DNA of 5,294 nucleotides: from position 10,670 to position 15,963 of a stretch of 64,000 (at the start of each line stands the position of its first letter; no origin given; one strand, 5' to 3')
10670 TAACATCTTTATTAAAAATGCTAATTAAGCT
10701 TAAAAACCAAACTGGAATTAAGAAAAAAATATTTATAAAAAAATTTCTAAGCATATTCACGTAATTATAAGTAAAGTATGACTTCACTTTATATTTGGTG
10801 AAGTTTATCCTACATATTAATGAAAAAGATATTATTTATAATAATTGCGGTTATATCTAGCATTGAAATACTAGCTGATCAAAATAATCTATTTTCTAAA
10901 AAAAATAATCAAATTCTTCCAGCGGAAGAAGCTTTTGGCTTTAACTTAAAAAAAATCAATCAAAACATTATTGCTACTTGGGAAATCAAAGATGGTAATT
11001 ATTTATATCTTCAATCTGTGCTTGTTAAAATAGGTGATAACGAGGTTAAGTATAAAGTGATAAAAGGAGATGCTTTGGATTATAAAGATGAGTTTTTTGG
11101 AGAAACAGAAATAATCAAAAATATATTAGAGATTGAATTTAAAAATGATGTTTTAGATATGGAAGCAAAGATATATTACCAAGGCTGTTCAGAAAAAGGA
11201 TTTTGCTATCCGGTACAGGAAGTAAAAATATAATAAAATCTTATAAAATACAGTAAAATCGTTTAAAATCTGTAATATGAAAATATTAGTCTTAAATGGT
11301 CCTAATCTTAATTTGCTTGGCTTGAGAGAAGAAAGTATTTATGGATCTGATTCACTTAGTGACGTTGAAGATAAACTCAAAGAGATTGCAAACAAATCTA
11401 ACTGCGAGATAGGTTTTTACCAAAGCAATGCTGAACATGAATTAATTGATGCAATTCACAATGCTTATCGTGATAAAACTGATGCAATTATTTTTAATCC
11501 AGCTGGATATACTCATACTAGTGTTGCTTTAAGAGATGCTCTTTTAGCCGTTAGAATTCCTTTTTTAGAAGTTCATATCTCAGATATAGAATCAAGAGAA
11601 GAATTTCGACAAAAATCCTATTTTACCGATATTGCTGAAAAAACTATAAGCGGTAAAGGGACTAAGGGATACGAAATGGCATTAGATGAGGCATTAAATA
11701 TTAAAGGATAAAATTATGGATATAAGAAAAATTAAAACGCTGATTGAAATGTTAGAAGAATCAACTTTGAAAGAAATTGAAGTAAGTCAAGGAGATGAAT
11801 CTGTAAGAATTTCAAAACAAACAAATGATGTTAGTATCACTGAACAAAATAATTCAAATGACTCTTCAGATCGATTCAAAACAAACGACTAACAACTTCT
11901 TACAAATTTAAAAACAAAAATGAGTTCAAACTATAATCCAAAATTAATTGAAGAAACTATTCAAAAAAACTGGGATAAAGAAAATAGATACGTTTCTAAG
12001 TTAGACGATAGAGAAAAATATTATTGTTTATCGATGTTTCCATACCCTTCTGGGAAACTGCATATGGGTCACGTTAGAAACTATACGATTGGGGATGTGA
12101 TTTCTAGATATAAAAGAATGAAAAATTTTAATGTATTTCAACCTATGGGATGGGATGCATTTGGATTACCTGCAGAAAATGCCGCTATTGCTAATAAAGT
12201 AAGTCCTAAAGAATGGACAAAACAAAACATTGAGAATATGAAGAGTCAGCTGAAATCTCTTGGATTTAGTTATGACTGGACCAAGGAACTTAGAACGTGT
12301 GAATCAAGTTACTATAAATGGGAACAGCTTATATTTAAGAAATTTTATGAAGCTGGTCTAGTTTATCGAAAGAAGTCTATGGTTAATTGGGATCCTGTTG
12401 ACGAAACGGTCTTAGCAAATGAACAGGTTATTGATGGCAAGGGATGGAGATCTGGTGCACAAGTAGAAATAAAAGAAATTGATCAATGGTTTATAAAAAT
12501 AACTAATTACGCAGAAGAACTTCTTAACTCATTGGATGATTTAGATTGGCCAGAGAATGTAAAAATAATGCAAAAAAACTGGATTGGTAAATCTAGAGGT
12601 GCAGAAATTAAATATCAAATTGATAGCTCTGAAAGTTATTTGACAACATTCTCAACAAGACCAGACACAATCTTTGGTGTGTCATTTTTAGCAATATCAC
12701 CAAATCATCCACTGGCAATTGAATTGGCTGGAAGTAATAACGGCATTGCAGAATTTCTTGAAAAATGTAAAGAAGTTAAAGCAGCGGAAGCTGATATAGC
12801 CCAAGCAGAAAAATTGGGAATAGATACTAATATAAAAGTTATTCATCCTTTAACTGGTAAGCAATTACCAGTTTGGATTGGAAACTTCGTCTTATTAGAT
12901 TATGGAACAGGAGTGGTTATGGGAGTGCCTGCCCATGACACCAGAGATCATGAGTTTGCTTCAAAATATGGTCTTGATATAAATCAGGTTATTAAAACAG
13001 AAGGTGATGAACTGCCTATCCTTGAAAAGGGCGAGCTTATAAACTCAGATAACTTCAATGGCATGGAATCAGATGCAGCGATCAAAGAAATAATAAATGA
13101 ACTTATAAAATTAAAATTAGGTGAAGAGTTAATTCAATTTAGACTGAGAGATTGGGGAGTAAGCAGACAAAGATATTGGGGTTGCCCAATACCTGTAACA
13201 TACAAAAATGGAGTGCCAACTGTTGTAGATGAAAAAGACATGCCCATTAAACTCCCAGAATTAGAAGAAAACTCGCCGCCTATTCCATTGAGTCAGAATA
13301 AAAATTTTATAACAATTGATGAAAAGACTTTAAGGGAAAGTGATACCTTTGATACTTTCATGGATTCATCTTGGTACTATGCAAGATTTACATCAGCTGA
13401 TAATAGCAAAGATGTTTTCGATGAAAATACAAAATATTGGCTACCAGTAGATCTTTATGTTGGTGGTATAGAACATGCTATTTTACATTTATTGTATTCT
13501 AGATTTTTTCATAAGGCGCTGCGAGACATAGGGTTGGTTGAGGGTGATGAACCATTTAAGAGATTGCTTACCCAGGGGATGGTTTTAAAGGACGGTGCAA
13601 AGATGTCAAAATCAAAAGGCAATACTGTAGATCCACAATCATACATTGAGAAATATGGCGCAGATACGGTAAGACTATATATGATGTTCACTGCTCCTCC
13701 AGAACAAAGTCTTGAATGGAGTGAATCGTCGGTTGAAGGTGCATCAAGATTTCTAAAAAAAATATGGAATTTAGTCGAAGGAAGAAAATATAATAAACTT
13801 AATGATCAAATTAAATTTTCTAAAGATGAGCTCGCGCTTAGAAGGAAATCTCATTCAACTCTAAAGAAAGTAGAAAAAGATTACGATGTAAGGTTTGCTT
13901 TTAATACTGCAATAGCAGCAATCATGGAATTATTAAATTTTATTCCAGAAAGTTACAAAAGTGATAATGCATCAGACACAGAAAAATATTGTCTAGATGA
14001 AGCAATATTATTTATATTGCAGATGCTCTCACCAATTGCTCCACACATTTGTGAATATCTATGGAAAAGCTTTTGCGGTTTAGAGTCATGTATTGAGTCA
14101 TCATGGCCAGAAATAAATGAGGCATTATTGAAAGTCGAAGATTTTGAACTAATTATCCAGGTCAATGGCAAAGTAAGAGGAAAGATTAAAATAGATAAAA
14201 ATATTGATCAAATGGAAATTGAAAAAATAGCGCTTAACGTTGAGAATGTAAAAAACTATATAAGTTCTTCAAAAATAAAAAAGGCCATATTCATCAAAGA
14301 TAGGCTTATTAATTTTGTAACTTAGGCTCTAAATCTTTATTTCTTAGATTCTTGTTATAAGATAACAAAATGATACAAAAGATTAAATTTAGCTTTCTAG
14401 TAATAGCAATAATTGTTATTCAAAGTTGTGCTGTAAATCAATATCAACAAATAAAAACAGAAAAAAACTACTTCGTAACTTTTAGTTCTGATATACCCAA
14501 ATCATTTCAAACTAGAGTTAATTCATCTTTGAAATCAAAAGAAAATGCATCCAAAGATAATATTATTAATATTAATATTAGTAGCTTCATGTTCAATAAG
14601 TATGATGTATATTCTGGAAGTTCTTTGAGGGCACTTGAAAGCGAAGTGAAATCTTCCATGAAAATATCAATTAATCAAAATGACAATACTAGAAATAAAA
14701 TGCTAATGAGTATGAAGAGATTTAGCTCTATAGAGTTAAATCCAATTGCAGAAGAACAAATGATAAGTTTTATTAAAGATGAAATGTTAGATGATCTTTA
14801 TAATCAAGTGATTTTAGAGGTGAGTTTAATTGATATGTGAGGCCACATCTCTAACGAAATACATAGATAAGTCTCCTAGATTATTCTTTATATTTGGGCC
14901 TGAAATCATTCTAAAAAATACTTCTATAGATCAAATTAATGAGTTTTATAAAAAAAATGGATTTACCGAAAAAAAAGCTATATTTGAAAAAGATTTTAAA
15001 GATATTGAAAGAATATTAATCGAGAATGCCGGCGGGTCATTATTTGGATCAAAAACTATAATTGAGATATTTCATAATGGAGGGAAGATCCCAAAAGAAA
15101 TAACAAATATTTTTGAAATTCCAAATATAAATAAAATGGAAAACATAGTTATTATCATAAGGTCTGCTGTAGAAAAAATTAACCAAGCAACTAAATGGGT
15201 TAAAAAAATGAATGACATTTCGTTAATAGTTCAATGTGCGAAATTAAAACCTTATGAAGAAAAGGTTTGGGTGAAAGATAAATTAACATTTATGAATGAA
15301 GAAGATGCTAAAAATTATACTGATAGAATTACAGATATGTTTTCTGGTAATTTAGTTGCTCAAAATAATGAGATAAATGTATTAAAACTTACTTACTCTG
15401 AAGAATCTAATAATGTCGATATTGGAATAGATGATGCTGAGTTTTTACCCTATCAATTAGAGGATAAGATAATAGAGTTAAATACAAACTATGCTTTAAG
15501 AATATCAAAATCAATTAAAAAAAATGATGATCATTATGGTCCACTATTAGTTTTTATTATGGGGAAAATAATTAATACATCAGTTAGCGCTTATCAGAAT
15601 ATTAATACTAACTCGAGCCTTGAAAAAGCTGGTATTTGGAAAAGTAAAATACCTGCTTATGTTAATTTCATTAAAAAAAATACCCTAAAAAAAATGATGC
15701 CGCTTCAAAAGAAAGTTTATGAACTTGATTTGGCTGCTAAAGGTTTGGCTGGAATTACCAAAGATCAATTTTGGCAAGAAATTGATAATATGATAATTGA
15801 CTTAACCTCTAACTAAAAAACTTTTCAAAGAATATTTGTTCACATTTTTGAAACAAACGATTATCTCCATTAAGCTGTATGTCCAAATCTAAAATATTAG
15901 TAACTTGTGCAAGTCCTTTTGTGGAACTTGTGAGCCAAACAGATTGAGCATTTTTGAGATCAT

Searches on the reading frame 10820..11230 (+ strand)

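Call 21: search_protein_families(library=pfam, proteins=[window:10820-11230:+], max_evalue=0.00001)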
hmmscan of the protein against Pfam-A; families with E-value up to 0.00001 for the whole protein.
window:10820-11230:+ (137 aa): 1 family
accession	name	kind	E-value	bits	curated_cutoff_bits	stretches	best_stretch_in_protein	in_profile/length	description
PF11412.14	DsbD_N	-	7.6e-16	58.7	25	1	30-134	2-112/119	Thiol:disulfide interchange protein DsbD, N-terminal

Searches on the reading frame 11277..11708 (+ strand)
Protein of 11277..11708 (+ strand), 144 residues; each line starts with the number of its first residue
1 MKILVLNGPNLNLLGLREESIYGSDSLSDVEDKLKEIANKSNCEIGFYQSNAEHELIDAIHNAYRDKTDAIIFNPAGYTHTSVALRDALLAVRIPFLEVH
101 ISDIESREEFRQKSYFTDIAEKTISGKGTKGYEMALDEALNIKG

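Call 21: search_protein_families(library=pfam, proteins=[window:11277-11708:+], max_evalue=0.00001)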
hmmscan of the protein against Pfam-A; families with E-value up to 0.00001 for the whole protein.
window:11277-11708:+ (144 aa): 1 family
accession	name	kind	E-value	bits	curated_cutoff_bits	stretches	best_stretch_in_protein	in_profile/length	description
PF01220.24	DHquinase_II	-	4.2e-56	188.9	23.3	1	2-138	1-136/138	Dehydroquinase class II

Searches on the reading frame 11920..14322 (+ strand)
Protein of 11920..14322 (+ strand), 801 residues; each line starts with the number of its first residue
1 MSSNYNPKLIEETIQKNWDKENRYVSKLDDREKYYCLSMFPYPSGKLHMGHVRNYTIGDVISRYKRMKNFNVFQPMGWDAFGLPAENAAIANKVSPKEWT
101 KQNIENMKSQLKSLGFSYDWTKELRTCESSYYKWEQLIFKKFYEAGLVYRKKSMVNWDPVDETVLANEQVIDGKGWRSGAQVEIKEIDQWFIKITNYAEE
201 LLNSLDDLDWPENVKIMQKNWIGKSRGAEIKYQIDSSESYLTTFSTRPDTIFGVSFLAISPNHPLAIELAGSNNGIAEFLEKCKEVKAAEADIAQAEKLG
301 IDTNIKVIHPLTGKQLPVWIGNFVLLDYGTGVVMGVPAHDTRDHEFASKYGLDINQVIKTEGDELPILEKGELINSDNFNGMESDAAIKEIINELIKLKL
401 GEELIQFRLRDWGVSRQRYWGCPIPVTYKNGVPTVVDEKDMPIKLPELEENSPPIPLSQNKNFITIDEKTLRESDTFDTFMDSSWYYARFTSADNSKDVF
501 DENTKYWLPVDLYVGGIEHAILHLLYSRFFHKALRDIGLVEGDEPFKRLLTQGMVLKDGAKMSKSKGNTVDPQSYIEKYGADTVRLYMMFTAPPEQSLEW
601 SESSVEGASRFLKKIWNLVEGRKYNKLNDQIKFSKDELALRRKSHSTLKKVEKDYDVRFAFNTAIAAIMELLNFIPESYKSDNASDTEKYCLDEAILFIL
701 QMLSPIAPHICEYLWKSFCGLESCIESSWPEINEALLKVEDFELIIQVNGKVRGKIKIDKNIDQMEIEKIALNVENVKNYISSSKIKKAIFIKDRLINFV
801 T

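Call 18: find_encoding_contigs(protein=window:11920-14322:+, flank=10000, max_places=1)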
Protein window:11920-14322:+ (801 aa): no gene with exactly this product is on record in the collection.

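Call 21: search_protein_families(library=pfam, proteins=[window:11920-14322:+], max_evalue=0.00001)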
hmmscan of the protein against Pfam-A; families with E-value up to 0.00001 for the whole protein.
window:11920-14322:+ (801 aa): 5 families
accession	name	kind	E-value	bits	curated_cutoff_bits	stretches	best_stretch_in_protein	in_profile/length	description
PF13603.12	tRNA-synt_1_2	-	3.5e-66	222.7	25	1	219-395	1-184/185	Leucyl-tRNA synthetase, editing domain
PF00133.28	tRNA-synt_1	-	9.7e-58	196.3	22.7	2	14-223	2-226/414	tRNA synthetases class I (I, L, M and V)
PF09334.17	tRNA-synt_1g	-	3.9e-36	125.1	20.1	2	38-170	5-135/391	tRNA synthetases class I (M)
PF08264.19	Anticodon_1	-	3.3e-24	85.9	25.1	1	640-763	4-143/148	Anticodon-binding domain of tRNA ligase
PF01406.26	tRNA-synt_1e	-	7.8e-09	35.7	27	0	542-608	234-299/301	tRNA synthetases class I (C) catalytic domain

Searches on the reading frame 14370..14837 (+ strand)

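Call 21: search_protein_families(library=pfam, proteins=[window:14370-14837:+], max_evalue=0.00001)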
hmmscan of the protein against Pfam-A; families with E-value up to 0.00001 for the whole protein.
window:14370-14837:+ (156 aa): 0 families

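Call 25: search_protein_families(library=pfam, proteins=[window:14370-14837:+], max_evalue=1)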
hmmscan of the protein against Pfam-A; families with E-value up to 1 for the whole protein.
window:14370-14837:+ (156 aa): 1 family
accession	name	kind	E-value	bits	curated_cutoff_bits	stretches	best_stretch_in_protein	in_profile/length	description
PF09932.14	DUF2164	-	0.084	13.4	27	1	105-150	5-54/74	Uncharacterized conserved protein (DUF2164)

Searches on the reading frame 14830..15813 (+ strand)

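Call 21: search_protein_families(library=pfam, proteins=[window:14830-15813:+], max_evalue=0.00001)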
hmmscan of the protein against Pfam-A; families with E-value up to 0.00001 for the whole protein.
window:14830-15813:+ (328 aa): 1 family
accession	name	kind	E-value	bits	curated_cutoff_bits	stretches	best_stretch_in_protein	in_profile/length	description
PF06144.19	DNA_pol3_delta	-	3.9e-07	30.5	21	0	20-136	2-123/124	DNA polymerase III, delta subunit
